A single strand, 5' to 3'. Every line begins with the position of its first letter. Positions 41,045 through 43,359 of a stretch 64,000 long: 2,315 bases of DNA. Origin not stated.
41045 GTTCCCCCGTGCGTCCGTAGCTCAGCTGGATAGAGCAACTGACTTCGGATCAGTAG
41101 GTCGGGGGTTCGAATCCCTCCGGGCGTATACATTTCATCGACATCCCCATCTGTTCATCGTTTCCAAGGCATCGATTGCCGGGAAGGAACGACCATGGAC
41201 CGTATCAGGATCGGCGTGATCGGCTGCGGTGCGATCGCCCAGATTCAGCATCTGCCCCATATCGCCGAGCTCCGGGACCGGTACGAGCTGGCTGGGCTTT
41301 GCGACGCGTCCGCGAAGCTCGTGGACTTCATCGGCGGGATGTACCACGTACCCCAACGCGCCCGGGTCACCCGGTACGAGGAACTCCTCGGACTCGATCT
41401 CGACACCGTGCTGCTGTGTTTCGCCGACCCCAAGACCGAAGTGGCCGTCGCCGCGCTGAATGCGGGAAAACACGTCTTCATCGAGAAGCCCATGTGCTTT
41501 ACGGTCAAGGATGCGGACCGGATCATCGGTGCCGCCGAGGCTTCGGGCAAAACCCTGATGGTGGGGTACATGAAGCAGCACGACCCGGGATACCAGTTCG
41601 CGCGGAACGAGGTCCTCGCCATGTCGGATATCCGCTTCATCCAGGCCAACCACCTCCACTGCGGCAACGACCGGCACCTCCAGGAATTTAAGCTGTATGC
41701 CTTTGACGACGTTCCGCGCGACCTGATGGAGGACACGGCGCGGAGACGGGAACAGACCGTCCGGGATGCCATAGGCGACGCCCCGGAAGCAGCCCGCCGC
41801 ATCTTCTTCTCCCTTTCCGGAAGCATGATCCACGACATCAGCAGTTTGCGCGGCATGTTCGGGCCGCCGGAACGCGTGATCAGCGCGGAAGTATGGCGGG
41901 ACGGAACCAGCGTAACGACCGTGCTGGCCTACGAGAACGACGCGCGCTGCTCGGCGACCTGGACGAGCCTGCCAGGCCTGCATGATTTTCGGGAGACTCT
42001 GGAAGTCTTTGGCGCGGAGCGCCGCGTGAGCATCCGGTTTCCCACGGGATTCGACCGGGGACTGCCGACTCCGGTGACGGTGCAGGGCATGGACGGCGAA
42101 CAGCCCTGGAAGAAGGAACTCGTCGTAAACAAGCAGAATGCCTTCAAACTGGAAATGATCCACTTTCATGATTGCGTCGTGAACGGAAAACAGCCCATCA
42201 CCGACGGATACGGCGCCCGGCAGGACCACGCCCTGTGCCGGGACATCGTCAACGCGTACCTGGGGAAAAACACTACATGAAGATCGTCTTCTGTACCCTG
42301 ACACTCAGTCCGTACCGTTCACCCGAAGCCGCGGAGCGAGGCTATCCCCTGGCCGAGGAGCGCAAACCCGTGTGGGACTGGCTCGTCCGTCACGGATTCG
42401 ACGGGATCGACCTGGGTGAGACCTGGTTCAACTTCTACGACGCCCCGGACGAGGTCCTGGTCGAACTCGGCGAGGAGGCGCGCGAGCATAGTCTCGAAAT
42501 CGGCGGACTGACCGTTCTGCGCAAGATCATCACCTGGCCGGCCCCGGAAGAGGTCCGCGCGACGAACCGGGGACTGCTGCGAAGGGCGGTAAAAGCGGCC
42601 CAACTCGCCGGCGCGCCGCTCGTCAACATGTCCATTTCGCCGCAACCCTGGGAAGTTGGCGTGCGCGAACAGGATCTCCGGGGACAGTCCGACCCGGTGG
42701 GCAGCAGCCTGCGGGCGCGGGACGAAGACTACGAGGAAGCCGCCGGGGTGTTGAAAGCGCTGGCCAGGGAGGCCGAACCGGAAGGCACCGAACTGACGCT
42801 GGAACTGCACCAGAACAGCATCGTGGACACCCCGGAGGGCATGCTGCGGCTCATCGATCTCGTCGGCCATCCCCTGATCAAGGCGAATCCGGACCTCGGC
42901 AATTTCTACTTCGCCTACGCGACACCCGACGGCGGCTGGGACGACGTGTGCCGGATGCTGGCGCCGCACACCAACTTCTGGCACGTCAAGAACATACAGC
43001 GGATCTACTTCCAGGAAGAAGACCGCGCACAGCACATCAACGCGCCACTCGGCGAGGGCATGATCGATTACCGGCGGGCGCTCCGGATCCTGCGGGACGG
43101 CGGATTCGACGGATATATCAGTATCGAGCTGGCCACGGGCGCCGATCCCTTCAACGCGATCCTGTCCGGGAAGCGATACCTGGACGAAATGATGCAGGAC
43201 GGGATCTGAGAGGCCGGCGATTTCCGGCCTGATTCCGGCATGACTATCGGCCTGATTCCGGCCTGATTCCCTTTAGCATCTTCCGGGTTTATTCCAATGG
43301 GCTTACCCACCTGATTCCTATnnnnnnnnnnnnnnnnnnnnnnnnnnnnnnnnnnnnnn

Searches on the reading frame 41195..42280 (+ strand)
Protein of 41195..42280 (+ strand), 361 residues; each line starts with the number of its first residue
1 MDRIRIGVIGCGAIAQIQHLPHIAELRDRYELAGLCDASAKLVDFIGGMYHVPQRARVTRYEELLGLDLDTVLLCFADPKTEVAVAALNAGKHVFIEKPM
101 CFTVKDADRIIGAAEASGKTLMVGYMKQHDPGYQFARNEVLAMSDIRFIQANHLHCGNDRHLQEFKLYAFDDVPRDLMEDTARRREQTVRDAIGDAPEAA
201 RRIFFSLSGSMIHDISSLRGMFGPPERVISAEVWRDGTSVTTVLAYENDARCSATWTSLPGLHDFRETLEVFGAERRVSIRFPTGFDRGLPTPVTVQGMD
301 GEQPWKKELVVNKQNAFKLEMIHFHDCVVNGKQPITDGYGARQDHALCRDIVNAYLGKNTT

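Call 44: search_protein_families(library=pfam, proteins=[window:41195-42280:+], max_evalue=0.00001)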
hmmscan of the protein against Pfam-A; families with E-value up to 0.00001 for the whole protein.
window:41195-42280:+ (361 aa): 1 family
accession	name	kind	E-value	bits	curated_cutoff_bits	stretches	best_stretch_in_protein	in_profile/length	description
PF01408.29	GFO_IDH_MocA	-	6.6e-19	69.2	24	1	4-125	1-120/120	Oxidoreductase family, NAD-binding Rossmann fold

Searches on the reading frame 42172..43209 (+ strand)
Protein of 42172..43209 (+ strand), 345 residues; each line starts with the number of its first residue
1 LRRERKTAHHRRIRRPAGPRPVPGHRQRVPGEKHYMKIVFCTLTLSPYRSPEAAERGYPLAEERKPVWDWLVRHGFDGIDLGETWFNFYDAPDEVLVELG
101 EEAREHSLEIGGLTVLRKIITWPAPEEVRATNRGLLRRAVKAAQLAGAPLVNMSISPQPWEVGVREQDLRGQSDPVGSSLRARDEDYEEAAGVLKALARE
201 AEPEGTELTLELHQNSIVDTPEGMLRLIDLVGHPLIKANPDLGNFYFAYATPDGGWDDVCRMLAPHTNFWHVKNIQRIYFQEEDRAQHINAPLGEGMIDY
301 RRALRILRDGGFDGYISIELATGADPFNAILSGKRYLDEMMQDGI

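Call 44: search_protein_families(library=pfam, proteins=[window:42172-43209:+], max_evalue=0.00001)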
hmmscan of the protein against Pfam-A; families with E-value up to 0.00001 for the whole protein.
window:42172-43209:+ (345 aa): 1 family
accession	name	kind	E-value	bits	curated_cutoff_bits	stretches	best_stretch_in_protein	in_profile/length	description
PF01261.30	AP_endonuc_2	-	1e-29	104.5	31.1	1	69-328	2-237/249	Xylose isomerase-like TIM barrel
